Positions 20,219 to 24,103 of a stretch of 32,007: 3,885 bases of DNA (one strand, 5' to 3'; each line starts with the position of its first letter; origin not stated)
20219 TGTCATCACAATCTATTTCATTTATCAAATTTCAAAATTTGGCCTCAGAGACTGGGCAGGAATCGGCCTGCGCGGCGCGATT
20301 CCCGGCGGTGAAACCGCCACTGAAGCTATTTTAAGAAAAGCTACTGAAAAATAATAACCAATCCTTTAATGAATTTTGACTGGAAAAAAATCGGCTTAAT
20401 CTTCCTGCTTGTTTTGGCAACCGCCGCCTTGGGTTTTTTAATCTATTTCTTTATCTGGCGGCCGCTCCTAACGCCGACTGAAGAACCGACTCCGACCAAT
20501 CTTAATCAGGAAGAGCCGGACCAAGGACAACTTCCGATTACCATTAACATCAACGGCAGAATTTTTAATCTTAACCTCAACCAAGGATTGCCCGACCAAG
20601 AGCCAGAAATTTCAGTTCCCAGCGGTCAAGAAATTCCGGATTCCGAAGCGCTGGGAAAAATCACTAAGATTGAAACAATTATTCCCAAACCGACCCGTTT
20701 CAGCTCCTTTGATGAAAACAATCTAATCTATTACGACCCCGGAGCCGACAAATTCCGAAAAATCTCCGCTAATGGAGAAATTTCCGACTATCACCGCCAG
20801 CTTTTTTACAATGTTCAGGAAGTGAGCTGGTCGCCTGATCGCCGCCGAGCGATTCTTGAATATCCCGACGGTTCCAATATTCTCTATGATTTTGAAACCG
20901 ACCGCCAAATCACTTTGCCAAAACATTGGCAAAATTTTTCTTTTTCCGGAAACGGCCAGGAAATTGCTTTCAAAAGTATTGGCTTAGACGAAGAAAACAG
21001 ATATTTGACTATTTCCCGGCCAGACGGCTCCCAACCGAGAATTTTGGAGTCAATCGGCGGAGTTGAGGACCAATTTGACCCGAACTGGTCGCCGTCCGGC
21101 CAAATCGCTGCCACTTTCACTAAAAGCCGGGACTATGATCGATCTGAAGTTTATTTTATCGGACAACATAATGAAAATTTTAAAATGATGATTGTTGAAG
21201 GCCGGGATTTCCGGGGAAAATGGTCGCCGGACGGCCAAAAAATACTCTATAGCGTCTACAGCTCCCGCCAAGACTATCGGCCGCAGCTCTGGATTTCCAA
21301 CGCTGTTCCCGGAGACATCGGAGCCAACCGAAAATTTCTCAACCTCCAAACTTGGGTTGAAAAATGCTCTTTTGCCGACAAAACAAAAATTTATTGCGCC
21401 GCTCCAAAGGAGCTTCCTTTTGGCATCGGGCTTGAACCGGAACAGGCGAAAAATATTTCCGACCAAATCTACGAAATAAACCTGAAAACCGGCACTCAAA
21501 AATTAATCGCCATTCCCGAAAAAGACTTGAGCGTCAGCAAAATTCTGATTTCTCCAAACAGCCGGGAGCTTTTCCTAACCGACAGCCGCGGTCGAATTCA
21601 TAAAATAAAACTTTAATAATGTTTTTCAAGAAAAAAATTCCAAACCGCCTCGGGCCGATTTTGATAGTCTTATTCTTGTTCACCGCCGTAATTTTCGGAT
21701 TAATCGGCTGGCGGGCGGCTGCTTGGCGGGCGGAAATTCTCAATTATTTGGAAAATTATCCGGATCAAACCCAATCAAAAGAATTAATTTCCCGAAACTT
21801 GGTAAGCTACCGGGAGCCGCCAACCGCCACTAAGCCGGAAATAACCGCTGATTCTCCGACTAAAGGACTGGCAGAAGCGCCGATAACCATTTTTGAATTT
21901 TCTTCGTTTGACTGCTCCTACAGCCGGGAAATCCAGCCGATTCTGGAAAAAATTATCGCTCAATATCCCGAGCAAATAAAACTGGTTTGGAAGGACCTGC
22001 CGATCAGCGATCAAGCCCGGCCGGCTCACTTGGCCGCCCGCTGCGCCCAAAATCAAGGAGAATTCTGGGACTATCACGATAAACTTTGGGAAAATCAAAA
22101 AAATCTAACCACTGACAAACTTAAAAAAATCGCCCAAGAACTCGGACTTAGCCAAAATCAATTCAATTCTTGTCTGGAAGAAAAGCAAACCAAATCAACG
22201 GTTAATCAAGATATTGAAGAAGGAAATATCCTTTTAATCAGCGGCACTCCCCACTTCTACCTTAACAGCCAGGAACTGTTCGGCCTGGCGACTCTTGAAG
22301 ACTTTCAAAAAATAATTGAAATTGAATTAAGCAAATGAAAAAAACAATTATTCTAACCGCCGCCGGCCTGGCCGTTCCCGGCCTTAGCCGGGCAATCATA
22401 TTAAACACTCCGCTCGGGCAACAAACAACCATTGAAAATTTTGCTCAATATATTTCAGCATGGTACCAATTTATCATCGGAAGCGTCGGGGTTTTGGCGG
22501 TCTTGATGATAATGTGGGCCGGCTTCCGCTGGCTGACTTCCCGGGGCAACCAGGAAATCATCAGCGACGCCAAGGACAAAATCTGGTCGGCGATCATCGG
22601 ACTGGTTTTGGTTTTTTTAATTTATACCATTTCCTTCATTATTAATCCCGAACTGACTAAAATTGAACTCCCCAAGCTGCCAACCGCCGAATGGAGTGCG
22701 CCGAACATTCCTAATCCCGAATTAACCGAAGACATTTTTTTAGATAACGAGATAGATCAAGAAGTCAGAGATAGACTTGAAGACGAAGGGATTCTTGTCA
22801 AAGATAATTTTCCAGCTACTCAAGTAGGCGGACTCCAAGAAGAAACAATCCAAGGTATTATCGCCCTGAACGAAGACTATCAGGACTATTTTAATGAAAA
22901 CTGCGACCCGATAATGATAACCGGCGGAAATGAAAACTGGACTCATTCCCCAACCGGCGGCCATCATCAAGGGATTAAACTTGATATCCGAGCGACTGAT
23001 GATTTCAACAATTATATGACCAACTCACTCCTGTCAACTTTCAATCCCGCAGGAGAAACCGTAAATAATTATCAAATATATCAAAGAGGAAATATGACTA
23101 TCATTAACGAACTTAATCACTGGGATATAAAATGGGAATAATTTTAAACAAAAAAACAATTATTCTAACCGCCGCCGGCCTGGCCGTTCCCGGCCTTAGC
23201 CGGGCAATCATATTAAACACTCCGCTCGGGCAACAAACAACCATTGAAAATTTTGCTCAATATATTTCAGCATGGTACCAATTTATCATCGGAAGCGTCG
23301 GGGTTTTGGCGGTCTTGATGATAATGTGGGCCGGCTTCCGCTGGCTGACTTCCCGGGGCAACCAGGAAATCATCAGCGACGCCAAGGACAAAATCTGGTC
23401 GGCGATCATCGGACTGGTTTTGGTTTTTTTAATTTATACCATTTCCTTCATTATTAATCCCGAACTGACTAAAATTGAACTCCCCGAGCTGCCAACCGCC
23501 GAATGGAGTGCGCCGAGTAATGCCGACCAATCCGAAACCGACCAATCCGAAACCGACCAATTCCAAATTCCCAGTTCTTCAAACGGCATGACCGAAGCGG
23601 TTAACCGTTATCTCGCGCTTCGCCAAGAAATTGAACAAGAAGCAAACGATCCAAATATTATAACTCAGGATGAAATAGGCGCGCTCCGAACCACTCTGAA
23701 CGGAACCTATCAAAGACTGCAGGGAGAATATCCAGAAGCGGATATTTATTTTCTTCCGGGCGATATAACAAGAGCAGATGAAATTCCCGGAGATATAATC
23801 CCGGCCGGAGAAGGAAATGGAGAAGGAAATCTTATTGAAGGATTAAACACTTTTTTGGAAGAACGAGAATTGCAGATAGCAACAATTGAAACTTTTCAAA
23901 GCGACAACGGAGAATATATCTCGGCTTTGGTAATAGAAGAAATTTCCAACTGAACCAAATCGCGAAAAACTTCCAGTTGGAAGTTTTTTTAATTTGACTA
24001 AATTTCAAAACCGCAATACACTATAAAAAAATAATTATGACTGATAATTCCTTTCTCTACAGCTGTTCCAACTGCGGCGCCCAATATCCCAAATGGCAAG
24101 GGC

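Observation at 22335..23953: Tandem genes sharing a 366/367-identical 5' module but with completely unrelated 3' halves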

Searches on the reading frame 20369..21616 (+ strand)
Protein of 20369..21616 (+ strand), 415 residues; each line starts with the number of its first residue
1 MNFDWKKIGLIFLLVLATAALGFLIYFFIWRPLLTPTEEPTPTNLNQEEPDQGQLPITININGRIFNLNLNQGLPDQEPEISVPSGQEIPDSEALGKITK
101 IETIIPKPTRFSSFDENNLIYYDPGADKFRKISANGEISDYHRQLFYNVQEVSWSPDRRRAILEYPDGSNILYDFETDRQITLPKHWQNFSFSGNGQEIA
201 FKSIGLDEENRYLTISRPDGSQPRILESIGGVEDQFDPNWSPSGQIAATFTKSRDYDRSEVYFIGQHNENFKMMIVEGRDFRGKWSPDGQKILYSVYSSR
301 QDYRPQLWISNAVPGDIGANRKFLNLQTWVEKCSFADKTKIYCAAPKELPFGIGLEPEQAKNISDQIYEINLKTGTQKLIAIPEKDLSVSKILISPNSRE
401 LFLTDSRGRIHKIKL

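Call 6: search_protein_families(library=pfam, proteins=[window:20369-21616:+], max_evalue=0.1)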
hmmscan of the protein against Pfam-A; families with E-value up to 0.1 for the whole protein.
window:20369-21616:+ (415 aa): 1 family
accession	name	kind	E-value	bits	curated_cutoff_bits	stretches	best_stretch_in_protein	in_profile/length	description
PF07676.18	PD40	-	0.00083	19.7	20.9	1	285-309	16-38/38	WD40-like Beta Propeller Repeat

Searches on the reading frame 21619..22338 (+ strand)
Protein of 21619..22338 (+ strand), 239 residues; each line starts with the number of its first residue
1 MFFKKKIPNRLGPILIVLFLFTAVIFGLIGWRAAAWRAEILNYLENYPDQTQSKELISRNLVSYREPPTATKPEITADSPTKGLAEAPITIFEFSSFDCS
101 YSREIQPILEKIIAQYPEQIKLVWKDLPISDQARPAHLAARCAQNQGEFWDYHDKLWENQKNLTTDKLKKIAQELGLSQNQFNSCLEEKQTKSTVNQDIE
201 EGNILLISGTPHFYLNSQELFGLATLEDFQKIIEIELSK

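Call 6: search_protein_families(library=pfam, proteins=[window:21619-22338:+], max_evalue=0.1)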
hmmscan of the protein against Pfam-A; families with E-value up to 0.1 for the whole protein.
window:21619-22338:+ (239 aa): 5 families
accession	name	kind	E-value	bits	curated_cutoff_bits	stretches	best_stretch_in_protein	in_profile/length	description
PF13462.12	Thioredoxin_4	-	2.3e-23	83.6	23.2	1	79-234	5-164/165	Thioredoxin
PF01323.26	DSBA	-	9.3e-21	74.9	25.6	1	90-233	1-190/191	DSBA-like thioredoxin domain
PF00165.29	HTH_AraC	-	0.015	15.9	26.6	1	161-186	3-29/42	Bacterial regulatory helix-turn-helix proteins, AraC family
PF24655.1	DUF7645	-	0.049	14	27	1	160-194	23-57/62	Domain of unknown function (DUF7645)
PF02037.33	SAP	-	0.09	12.9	23.9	0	161-187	3-29/37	SAP domain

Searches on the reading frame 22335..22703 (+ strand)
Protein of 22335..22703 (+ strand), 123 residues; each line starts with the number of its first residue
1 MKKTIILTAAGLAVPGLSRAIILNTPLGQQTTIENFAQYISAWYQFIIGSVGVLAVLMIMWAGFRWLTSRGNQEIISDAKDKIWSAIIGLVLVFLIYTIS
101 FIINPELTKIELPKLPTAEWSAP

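Call 10: find_homologous_proteins(query=window:22335-22703:+, max_evalue=0.001)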
Query seq(123 aa) (123 aa): 5 proteins with E <= 0.001 among 46 candidates.
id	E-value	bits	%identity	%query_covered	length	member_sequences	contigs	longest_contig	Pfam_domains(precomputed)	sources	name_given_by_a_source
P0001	2.5e-29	120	57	79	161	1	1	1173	PF18895.6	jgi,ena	-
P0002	1.9e-7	49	40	71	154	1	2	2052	PF18895.6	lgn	-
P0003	6.3e-5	41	55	40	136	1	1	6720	PF18895.6,PF19607.5,PF04956.19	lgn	-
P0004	9.4e-5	40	48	46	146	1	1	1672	PF18895.6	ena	-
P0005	1.5e-4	40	53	40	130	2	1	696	PF18895.6,PF19607.5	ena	-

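Call 69: find_related_loci(query=window:22335-22703:+, collection=metagenome_contigs, flank=6000)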
Query seq(123 aa) (123 aa) in metagenome_contigs; peptide patterns used: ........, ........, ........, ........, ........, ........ (x = any residue, [..] = any of these).
600 stretches matched a pattern, but none encodes a relative of the query by tblastn (E <= 1e-3).

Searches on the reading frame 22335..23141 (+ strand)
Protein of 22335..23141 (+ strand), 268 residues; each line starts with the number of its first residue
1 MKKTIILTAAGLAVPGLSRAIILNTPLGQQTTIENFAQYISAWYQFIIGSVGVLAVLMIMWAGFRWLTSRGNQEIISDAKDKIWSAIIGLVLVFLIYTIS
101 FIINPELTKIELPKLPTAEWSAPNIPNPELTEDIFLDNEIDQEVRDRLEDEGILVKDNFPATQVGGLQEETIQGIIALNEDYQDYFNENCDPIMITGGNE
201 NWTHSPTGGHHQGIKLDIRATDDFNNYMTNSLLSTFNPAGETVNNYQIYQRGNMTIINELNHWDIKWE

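Call 6: search_protein_families(library=pfam, proteins=[window:22335-23141:+], max_evalue=0.1)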
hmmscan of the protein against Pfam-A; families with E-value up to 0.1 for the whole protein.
window:22335-23141:+ (268 aa): 7 families
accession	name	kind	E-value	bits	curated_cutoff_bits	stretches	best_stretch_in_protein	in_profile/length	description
PF18895.5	T4SS_pilin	-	1.3e-09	38.4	26.6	1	37-100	6-68/71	Type IV secretion system pilin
PF04956.18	TrbC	-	0.00053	20.6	27.9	1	21-94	22-89/98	TrbC/VIRB2 pilin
PF02322.20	Cyt_bd_oxida_II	-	0.0019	18.1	35.6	1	22-100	132-208/302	Cytochrome bd terminal oxidase subunit II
PF16894.10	DUF5084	-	0.0077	17.1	27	1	44-103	21-80/130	Domain of unknown function (DUF5084)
PF01036.24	Bac_rhodopsin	-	0.022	14.7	24.6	1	37-108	122-190/224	Bacteriorhodopsin-like protein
PF13491.11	FtsK_4TM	-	0.035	14.2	23.1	1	39-113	53-119/171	4TM region of DNA translocase FtsK/SpoIIIE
PF23396.1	DUF7103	-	0.043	14.2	27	1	31-97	14-80/159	Family of unknown function (DUF7103)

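Call 12: find_encoding_contigs(protein=window:22335-23141:+, flank=6000, max_places=10)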
Protein window:22335-23141:+ (268 aa): no gene with exactly this product is on record in the collection.

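Call 54: predict_structure(alignment_id=A3)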
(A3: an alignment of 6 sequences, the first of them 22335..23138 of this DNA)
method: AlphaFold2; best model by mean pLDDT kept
length: 268 residues; sequences in the alignment: 6
mean_pLDDT: 67.3   pTM: 0.47
mean pLDDT of the five models: 67.3, 67.1, 64.8, 61.0, 60.3
residues with pLDDT >= 90: 40; 70-90: 99; 50-70: 69; < 50: 60
segments of 3 or more residues with pLDDT < 50: 1-33, 110-134
pLDDT, mean of each block of 10 residues (from residue 1): 28 32 35 51 61 70 67 64 76 75 61 40 35 57 92 83 86 92 90 88 68 89 88 72 58 78 85
secondary structure, 60 per line:
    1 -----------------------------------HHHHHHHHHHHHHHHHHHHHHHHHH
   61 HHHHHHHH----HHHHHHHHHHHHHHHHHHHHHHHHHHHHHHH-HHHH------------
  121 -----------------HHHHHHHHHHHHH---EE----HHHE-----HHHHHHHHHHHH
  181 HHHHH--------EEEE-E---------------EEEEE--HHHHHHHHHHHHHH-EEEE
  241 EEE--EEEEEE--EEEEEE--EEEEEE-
elements in order: H36-68 H73-103 H105-108 H138-150 H169-185 E194-197 E215-219 H222-235 E237-243 E246-251 E254-259 E262-267

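Call 59: fold_search(model_id=the predicted structure, library=pdb)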
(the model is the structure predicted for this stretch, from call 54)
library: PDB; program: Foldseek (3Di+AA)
matches with E <= 10: 353; with E <= 0.001: 0
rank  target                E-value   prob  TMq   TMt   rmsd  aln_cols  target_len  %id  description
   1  9flk                  3.0e-02  0.69  0.19  0.38   7.4       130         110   14  Crystal structure of the C-terminal domain of VldE from Streptococcus pneumoniae containing two zinc atoms at the bindin (released 2025-01-22)
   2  6lad_A                1.0e-01  0.21  0.20  0.24  10.9       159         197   11  Crystal structure of Amuc_1100 from Akkermansia muciniphila (released 2020-08-05)
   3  6lad_C                1.4e-01  0.10  0.14  0.17  11.7       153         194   12  Crystal structure of Amuc_1100 from Akkermansia muciniphila (released 2020-08-05)
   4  6lad_B                1.5e-01  0.18  0.20  0.25   9.5       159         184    8  Crystal structure of Amuc_1100 from Akkermansia muciniphila (released 2020-08-05)
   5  6lad_E                1.5e-01  0.11  0.15  0.19  11.4       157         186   10  Crystal structure of Amuc_1100 from Akkermansia muciniphila (released 2020-08-05)
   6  9ngo_H                1.8e-01  0.84  0.16  0.23   3.7        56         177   20  CRYO-EM STRUCTURE OF HUMAN U7 SNRNP WITH METHYLATED noncleavable H2A* SUBSTRATE PRE-MRNA (FOCUS MAP) (released 2026-01-21)
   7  9nh6_H                1.8e-01  0.84  0.16  0.07   3.7        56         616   20  CRYO-EM STRUCTURE OF HUMAN U7 SNRNP WITH METHYLATED noncleavable H2A* SUBSTRATE PRE-MRNA (COMPOSITE MAP) (released 2026-01-21)
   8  6lad_D                2.4e-01  0.10  0.16  0.20  11.8       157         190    9  Crystal structure of Amuc_1100 from Akkermansia muciniphila (released 2020-08-05)
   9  6kny_A                2.6e-01  0.10  0.14  0.19  11.0       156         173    9  Structure of Amuc_1100 without transmembrane region from Akkermansia muciniphila (released 2020-04-15)
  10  5iul_A                2.7e-01  0.14  0.17  0.21  16.3       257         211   10  Crystal structure of the DesK-DesR complex in the phosphotransfer state with high Mg2+ (150 mM) and BeF3 (released 2016-12-21)
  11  4jid_A                3.1e-01  0.60  0.26  0.36   5.1       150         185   11  Crystal structure of BaLdcB / VanY-like L,D-carboxypeptidase Zinc(II)-free (released 2013-04-03)
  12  5iuk_A                3.1e-01  0.14  0.17  0.21  16.3       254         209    9  Crystal structure of the DesK-DesR complex in the phosphotransfer state with high Mg2+ (150 mM) (released 2016-12-21)
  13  9flm                  3.9e-01  0.33  0.20  0.39   7.0       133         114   14  Crystal structure of the C-terminal domain of VldE from Streptococcus pneumoniae in a catalytically competent conformati (released 2025-01-22)
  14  1dl5_B                3.9e-01  0.11  0.10  0.08  10.8       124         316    8  PROTEIN-L-ISOASPARTATE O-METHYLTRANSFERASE (released 2000-12-08)
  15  5ium_A                5.3e-01  0.11  0.17  0.21  16.7       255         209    9  Crystal structure of phosphorylated DesKC (released 2016-12-21)
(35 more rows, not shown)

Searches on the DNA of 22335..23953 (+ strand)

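Call 89: search_dna_similar(query=window:22335-23953:+, collection=plasmids, mode=distant, max_rows=5)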
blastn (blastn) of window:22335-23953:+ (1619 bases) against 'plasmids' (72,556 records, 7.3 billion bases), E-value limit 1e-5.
No match.
